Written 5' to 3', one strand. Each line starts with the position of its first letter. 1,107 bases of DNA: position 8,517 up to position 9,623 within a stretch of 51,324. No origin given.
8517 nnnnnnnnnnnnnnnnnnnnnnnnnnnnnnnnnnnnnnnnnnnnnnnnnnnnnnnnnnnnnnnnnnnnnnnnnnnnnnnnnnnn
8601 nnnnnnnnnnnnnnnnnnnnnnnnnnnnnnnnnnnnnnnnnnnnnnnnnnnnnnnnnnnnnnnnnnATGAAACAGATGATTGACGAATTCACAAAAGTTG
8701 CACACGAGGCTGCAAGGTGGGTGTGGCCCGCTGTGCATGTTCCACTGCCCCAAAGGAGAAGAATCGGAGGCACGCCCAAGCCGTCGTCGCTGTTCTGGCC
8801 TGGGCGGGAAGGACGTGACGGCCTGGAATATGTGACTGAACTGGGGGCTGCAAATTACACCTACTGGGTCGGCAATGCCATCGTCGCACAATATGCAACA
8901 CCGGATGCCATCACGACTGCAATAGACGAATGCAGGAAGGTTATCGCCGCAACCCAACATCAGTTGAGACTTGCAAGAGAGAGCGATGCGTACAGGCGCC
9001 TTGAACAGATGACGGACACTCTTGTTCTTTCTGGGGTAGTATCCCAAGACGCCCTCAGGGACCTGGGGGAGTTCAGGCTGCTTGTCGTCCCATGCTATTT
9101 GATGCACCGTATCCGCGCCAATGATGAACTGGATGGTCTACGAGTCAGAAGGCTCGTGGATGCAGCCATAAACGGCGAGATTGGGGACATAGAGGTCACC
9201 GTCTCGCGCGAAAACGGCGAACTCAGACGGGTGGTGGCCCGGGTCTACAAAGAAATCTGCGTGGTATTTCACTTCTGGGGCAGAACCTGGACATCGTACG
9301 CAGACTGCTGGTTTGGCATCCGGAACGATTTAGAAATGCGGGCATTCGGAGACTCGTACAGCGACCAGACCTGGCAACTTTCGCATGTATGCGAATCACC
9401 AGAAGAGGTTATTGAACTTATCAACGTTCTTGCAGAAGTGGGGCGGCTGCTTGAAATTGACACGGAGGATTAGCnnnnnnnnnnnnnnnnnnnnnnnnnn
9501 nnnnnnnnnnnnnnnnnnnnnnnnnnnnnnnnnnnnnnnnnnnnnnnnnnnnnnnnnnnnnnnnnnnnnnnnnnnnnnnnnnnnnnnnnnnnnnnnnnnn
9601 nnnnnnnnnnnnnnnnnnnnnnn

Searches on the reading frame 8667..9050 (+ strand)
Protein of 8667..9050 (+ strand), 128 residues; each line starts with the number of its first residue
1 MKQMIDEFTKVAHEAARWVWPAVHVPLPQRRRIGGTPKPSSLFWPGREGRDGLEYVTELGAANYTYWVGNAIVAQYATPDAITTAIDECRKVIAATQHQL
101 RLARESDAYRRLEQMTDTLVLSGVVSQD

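Call 87: find_homologous_proteins(query=A7, max_evalue=0.001)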
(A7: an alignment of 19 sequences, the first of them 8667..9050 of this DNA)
Query A7 (19 sequences) (128 aa, profile of the alignment): 9 proteins with E <= 0.001 among 8000 candidates.
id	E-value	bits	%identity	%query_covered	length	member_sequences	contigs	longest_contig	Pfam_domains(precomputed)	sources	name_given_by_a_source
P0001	8.4e-23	99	100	100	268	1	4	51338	-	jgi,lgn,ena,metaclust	metaclust:\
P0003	5.7e-20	90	83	98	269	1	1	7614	-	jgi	jgi:hypothetical protein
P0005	2.3e-19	88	-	-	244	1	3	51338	-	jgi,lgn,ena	-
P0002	4.4e-19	87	81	98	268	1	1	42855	-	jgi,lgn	jgi:hypothetical protein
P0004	8.1e-19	86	80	96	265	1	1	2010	-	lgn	-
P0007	2.5e-15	75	29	27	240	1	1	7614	-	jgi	jgi:hypothetical protein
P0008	5.6e-15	73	-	-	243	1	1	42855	-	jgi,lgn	jgi:hypothetical protein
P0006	1.9e-13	68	-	-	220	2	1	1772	-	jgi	jgi:hypothetical protein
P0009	2.3e-9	55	-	-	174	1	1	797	-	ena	-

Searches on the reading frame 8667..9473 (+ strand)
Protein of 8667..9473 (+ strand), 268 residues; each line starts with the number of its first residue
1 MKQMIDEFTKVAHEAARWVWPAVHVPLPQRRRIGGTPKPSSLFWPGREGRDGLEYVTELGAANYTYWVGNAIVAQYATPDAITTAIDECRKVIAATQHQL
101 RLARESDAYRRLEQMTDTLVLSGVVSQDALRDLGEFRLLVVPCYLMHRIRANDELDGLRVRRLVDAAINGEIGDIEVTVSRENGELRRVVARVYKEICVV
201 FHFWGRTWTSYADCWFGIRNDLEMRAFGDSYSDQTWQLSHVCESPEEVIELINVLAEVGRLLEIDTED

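Call 6: search_protein_families(library=pfam, proteins=[window:8667-9473:+], max_evalue=0.01)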
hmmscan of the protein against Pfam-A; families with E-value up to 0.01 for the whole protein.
window:8667-9473:+ (268 aa): 0 families

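Call 7: search_protein_families(library=phrogs, proteins=[window:8667-9473:+], max_evalue=0.01)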
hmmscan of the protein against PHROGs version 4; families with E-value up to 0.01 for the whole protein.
window:8667-9473:+ (268 aa): 0 families

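Call 13: search_dna_similar(query=window:8667-9473:+, collection=phages, mode=protein, max_evalue=0.01, max_rows=30)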
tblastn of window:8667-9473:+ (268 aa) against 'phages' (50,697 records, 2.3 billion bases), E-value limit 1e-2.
No match.

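Call 26: find_homologous_proteins(query=A2, max_evalue=0.001)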
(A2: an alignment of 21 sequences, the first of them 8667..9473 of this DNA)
Query A2 (21 sequences) (268 aa, profile of the alignment): 9 proteins with E <= 0.001 among 8000 candidates.
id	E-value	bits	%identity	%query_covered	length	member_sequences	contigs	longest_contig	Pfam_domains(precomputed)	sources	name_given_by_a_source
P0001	3.5e-76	274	100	100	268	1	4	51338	-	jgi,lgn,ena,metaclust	metaclust:\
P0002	1.8e-67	246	84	99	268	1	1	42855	-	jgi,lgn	jgi:hypothetical protein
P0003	2.3e-67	246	78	99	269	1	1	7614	-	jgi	jgi:hypothetical protein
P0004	2.2e-65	239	78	99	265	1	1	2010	-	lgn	-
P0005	2.7e-37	147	-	-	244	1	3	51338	-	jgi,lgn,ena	-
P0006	1.8e-30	125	-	-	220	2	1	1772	-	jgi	jgi:hypothetical protein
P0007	5.9e-30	123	29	13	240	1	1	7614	-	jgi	jgi:hypothetical protein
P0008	4.4e-28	117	-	-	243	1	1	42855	-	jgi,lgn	jgi:hypothetical protein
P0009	4.8e-21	94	-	-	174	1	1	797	-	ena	-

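Call 37: search_protein_families(library=padloc, proteins=[window:8667-9473:+], max_evalue=0.01)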
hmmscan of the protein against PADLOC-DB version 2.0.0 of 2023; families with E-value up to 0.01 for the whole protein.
window:8667-9473:+ (268 aa): 0 families

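Call 38: search_protein_families(library=ncbifam, proteins=[window:8667-9473:+], max_evalue=0.01)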
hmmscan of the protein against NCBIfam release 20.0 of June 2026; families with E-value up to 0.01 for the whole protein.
window:8667-9473:+ (268 aa): 0 families

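Call 43: predict_structure(alignment_id=A3)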
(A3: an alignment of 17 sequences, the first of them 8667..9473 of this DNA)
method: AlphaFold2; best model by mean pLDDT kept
length: 268 residues; sequences in the alignment: 17
mean_pLDDT: 87.3   pTM: 0.82
mean pLDDT of the five models: 87.3, 86.7, 85.3, 85.3, 83.3
residues with pLDDT >= 90: 164; 70-90: 76; 50-70: 23; < 50: 5
segments of 3 or more residues with pLDDT < 50: 265-268
pLDDT, mean of each block of 10 residues (from residue 1): 90 90 89 75 77 67 59 84 93 95 96 97 93 94 94 83 92 88 90 94 88 91 87 94 96 94 59
secondary structure, 60 per line:
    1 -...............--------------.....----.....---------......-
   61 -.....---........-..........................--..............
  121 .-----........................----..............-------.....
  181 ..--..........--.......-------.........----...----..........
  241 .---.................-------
elements in order: H2-16 E31-35 E40-44 E54-59 E62-66 H70-76 H79-104 H107-121 H127-150 H157-168 E176-182 E185-194 E197-203 E211-219 E224-226 H231-241 H245-261

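Call 47: search_protein_representatives(alignment_id=A3)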
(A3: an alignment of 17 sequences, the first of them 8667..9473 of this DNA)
Query: 17 sequences, 262 profile positions. Proteins with E-value up to 0.001 (for the whole library): 28; up to 1e-10: 22; up to 1e-30: 11. The best 28 are listed.
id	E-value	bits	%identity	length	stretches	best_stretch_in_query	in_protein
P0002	9.7e-86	304.1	-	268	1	4-261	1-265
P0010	8.5e-56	205.9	-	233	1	29-262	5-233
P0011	4.6e-55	203.5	-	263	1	4-262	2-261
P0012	1.7e-52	195.1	-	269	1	2-260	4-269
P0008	5.8e-46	173.7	-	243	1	9-260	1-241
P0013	2.1e-44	168.5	-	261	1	3-261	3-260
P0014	4.3e-44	167.6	-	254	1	2-260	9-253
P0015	2.3e-37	145.5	-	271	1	8-260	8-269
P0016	1.0e-34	136.8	-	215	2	135-261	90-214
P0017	1.9e-31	126.1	-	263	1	3-260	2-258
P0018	3.1e-31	125.4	-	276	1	5-259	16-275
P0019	2.9e-30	122.2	-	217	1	40-261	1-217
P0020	4.7e-30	121.5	-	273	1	5-261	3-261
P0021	3.6e-29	118.6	-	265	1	2-261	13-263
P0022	1.3e-27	113.5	-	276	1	3-261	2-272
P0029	3.5e-12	63.0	-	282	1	1-200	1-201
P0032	2.8e-08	50.2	-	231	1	10-148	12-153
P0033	1.4e-05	41.3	-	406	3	5-117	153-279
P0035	1.5e-04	38.0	-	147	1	4-118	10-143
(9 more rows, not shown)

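Call 48: fold_search(model_id=the predicted structure, library=pdb)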
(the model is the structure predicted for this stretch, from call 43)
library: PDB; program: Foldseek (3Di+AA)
matches with E <= 10: 490; with E <= 0.001: 0
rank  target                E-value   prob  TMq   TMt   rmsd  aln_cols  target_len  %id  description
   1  4z3u_B                1.3e-01  0.13  0.12  0.13  14.5       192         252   12  PRV nuclear egress complex (released 2015-11-11)
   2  8iha_B                1.8e-01  0.47  0.19  0.34   7.8       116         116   12  Polyketone cyclase Rv2186c in Mycobacterium tuberculosis H37Rv (released 2024-03-06)
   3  8jmy_B                1.8e-01  0.35  0.19  0.31   9.8       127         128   15  Crystal structure of Rv2186c in Mycobacterium tuberculosis (released 2024-06-12)
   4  4z3u_D                1.9e-01  0.12  0.12  0.13  15.8       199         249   12  PRV nuclear egress complex (released 2015-11-11)
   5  2ffg_A                2.2e-01  0.41  0.11  0.32  12.7        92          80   13  Novel x-ray structure of the YkuJ protein from Bacillus subtilis. Northeast Structural Genomics target SR360. (released 2005-12-27)
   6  8iha_A                2.8e-01  0.33  0.19  0.31   8.7       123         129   12  Polyketone cyclase Rv2186c in Mycobacterium tuberculosis H37Rv (released 2024-03-06)
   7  2ffg_B                3.3e-01  0.35  0.11  0.32  12.4        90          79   12  Novel x-ray structure of the YkuJ protein from Bacillus subtilis. Northeast Structural Genomics target SR360. (released 2005-12-27)
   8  8hwi_A                3.5e-01  0.14  0.13  0.18  14.2       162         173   10  Bacterial STING from Larkinella arboricola in complex with 3'3'-c-di-GMP (released 2024-01-03)
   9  9bk6_A                3.9e-01  0.30  0.16  0.34   9.7       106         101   10  Structure of B10_CYTX binder-complex (released 2024-10-09)
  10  9a74_A                4.1e-01  0.38  0.11  0.33  11.8        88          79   12  Integrative model of YKUJ-NUSA by crosslinking MS and deep learning (released 2024-09-18)
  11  3tfz_A                4.1e-01  0.13  0.15  0.19   9.7       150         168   14  Crystal structure of Zhui aromatase/cyclase from Streptomcyes sp. R1128 (released 2011-09-14)
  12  3tfz_B                4.7e-01  0.10  0.15  0.20  13.4       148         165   18  Crystal structure of Zhui aromatase/cyclase from Streptomcyes sp. R1128 (released 2011-09-14)
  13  6t5l_A                5.3e-01  0.47  0.14  0.17   9.8        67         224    9  MYO-1 from Myroides odoratimimus. Environmental metallo-beta-lactamases exhibit high enzymatic activity under zinc dep (released 2020-05-27)
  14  5zgr_A                5.5e-01  0.30  0.12  0.13  11.4        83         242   12  Crystal structure of NDM-1 at pH7.3 (HEPES) in complex with hydrolyzed ampicillin (released 2018-08-22)
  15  8hwi_B                5.5e-01  0.12  0.12  0.16  14.7       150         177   11  Bacterial STING from Larkinella arboricola in complex with 3'3'-c-di-GMP (released 2024-01-03)
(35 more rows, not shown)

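Call 50: find_encoding_contigs(protein=P0002, flank=10000, max_places=4)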
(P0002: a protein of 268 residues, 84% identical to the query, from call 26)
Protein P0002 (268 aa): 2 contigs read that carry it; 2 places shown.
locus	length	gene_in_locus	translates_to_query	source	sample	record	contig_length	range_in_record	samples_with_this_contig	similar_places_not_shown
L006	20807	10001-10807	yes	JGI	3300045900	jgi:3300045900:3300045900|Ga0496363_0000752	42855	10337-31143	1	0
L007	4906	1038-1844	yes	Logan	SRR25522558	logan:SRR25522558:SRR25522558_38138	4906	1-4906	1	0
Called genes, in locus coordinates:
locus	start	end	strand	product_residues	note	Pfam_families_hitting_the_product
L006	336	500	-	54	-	-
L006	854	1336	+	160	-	-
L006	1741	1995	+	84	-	-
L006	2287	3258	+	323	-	-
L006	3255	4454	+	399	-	PF13203:DUF2201_N, PF09967:DUF2201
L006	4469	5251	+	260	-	-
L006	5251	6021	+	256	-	-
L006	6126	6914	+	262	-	-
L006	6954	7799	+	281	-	-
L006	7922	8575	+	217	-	-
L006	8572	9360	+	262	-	-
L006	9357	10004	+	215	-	-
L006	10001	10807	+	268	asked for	-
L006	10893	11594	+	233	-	-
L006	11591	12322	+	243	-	-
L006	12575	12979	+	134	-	-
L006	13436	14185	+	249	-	-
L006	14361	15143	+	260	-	-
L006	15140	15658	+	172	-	-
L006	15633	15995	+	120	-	PF05866:RusA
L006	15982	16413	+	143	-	-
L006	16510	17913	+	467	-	PF00270:DEAD (weak), PF04851:ResIII, PF13307:Helicase_C_2 (faint)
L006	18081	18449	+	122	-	-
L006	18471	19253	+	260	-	-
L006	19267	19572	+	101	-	-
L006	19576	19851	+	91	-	PF05225:HTH_psq (faint), PF18024:HTH_50 (faint), PF13542:HTH_Tnp_ISL3 (faint), PF13384:HTH_23 (weak)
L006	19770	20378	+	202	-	-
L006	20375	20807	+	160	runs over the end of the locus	-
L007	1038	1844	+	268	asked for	-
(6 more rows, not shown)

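Call 51: find_encoding_contigs(protein=P0033, flank=10000, max_places=4)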
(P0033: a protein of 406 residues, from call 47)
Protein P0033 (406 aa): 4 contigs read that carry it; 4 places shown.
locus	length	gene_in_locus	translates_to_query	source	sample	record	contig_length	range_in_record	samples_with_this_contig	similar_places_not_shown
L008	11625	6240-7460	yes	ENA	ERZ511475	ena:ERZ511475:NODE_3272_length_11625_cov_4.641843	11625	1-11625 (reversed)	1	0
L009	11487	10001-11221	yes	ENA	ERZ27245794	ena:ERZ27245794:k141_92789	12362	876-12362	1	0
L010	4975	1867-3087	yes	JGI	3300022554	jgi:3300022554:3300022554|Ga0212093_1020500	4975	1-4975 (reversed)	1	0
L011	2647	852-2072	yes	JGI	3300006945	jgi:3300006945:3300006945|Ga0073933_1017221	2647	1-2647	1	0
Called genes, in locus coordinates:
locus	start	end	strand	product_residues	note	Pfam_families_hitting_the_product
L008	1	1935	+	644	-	?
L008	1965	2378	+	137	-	-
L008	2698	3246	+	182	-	-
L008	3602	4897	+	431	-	PF00158:Sigma54_activat (weak), PF07726:AAA_3 (weak), PF07728:AAA_5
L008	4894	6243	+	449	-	PF13203:DUF2201_N, PF09967:DUF2201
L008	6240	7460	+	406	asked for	-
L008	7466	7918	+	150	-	-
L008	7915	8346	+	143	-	-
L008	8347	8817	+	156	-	-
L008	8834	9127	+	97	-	-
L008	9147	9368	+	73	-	PF12728:HTH_17 (weak)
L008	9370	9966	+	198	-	-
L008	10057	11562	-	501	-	PF01551:Peptidase_M23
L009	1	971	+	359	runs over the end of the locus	-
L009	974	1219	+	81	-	-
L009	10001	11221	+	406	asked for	-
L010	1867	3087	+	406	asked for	-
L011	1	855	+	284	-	?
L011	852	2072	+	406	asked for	-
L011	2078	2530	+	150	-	-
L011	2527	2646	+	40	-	?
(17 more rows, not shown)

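Call 54: fold_search(model_id=the predicted structure, library=viral)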
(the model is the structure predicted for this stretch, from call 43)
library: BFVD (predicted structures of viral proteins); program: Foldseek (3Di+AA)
matches with E <= 10: 832; with E <= 0.001: 0
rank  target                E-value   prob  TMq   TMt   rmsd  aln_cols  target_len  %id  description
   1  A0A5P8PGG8            8.8e-03  0.85  0.18  0.30  10.9       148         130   13  (no name in the UniProt tables at hand)
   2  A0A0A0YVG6            5.5e-02  0.20  0.17  0.07  21.4       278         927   10  Uncharacterized protein [Erwinia phage phiEa2809]
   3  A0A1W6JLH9            1.1e-01  0.18  0.10  0.20  14.2       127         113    9  LamB/ Ycsf family protein [Lactococcus phage AM8]
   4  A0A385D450            1.3e-01  0.77  0.17  0.40   7.4        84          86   14  Uncharacterized protein [Mycobacterium phage IPhane7]
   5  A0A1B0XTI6            1.3e-01  0.63  0.18  0.37   9.8       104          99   16  (no name in the UniProt tables at hand)
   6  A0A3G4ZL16            1.3e-01  0.25  0.15  0.11  18.9       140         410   16  Uncharacterized protein [Terrestrivirus sp.]
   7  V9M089                1.3e-01  0.14  0.16  0.13  23.3       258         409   12  Uncharacterized protein [Vibrio phage VP4B]
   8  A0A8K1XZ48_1          1.4e-01  0.16  0.14  0.06  14.2       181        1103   14  (no name in the UniProt tables at hand)
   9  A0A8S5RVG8            1.5e-01  0.41  0.16  0.22  11.2       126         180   11  Uncharacterized protein [Siphoviridae sp. ctHip2]
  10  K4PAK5                1.5e-01  0.14  0.15  0.19  25.0       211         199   13  Uncharacterized protein [Sulfolobales Mexican rod-shaped virus 1]
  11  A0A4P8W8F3            1.5e-01  0.14  0.14  0.10  20.4       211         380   12  (no name in the UniProt tables at hand)
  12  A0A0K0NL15            1.6e-01  0.12  0.15  0.15  17.7       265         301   12  Uncharacterized protein [Gordonia phage GMA3]
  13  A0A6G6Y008            1.7e-01  0.82  0.19  0.33   4.4        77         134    9  (no name in the UniProt tables at hand)
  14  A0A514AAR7            1.8e-01  0.54  0.17  0.34  10.8       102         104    9  Uncharacterized protein [Bacillus phage Karezi]
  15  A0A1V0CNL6            1.9e-01  0.54  0.19  0.28  15.6       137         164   10  (no name in the UniProt tables at hand)
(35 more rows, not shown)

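Call 55: find_encoding_contigs(protein=P0035, flank=10000, max_places=4)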
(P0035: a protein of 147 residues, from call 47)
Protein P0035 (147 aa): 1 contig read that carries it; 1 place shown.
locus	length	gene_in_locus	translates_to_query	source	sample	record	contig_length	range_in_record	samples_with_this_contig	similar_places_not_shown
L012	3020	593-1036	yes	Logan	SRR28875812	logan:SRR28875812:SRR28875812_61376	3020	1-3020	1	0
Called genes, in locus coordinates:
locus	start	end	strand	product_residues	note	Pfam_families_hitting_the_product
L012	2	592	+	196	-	?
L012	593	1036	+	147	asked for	-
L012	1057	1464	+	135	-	-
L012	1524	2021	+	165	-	-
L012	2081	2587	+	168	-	-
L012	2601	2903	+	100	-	-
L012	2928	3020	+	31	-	?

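Call 56: find_encoding_contigs(protein=P0032, flank=10000, max_places=4)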
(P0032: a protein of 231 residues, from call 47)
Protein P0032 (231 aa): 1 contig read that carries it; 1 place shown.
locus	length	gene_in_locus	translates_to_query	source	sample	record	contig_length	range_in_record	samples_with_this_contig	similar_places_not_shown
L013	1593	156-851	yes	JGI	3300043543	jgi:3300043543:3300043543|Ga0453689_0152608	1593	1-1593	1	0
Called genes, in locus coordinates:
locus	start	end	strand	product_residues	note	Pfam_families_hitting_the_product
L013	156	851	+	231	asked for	-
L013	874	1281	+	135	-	-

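Call 57: find_encoding_contigs(protein=P0029, flank=10000, max_places=4)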
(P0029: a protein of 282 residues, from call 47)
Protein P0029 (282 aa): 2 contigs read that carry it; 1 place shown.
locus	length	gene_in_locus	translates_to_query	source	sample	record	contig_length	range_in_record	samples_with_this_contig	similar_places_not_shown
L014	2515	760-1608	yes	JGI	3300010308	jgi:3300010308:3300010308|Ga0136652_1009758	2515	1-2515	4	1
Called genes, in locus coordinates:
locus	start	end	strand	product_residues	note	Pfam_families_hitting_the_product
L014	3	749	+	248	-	?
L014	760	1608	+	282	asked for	-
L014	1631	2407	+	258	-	-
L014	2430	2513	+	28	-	?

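Call 101: search_solved_structures(query=A2, max_evalue=1)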
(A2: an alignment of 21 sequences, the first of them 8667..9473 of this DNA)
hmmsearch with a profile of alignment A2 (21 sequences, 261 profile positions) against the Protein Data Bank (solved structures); distinct sequences matched with E-value up to 1: 5.
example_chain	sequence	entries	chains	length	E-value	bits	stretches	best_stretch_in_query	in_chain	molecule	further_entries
9nl2_A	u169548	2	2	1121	0.031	17.2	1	75-167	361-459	R2 retrotransposon protein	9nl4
8qaf_A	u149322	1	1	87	0.092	15.7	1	60-119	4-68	sc-apCC-8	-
3p83_D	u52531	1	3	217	0.46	13.4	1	62-169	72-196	Ribonuclease HII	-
1i39_A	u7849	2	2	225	0.51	13.2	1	62-169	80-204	RIBONUCLEASE HII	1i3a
8ek4_A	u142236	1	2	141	0.68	12.8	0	72-162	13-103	Ice-binding protein TIP-99a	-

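Call 105: find_related_loci(query=P0033, collection=metagenome_contigs, flank=7000)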
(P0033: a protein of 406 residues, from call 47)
Query P0033 (406 aa) in metagenome_contigs; peptide patterns used: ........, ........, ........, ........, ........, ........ (x = any residue, [..] = any of these).
144 stretches matched a pattern; 2 encode a relative of the query (tblastn E <= 1e-3); 2 distinct loci.
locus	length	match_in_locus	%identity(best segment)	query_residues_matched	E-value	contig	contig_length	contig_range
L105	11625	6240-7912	100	1-406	0e+0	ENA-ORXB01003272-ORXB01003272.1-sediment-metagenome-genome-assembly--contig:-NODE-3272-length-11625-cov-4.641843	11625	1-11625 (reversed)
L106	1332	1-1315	79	7-406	2e-124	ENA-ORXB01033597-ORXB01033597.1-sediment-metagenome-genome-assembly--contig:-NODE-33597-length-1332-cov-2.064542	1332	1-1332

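Call 109: search_protein_families(library=pfam, proteins=[P0035, P0033], max_evalue=0.1)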
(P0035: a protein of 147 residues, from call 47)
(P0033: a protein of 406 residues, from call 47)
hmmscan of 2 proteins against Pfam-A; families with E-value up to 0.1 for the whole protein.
P0035 (147 aa): 0 families

P0033 (406 aa): 0 families
